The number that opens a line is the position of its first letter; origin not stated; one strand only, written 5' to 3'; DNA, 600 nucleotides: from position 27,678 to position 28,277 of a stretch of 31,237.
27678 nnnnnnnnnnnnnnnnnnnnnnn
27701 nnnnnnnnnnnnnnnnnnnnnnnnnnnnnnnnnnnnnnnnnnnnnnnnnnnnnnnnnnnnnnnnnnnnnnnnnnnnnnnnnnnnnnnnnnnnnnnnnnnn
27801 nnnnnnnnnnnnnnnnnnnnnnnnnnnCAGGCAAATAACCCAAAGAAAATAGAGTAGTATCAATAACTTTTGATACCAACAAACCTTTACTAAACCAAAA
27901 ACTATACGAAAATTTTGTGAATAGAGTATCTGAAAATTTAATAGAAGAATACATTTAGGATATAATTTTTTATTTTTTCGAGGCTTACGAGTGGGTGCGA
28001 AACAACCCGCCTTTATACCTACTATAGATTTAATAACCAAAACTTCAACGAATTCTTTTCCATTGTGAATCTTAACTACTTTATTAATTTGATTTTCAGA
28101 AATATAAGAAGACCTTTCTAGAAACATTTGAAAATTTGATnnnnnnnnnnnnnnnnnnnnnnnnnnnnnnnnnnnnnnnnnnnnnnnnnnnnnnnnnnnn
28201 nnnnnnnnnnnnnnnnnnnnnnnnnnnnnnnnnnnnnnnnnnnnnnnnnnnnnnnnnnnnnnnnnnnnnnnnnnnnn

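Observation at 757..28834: TTA is a stop (or unassigned) codon, not leucine; 14 of 34 genes terminate on it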

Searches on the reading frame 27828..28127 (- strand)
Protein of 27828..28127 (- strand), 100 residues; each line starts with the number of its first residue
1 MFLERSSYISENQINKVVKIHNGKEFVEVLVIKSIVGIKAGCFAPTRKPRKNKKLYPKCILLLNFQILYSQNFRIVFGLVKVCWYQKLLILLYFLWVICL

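Call 14: search_protein_families(library=ncbifam, proteins=[window:27828-28127:-], max_evalue=0.01)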
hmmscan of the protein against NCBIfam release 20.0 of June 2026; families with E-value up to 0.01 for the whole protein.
window:27828-28127:- (100 aa): 3 families
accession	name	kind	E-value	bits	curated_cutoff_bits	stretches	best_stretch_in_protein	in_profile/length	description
TIGR01050.1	rpsS_bact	equivalog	3.1e-10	40.2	89.35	1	5-54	36-85/92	30S ribosomal protein S19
TIGR01025.1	uS19_arch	equivalog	1.3e-06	28.3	139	1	9-52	75-118/135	30S ribosomal protein S19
NF003121.0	PRK04038.1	equivalog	3.9e-05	23.5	146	1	9-49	85-125/145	30S ribosomal protein S19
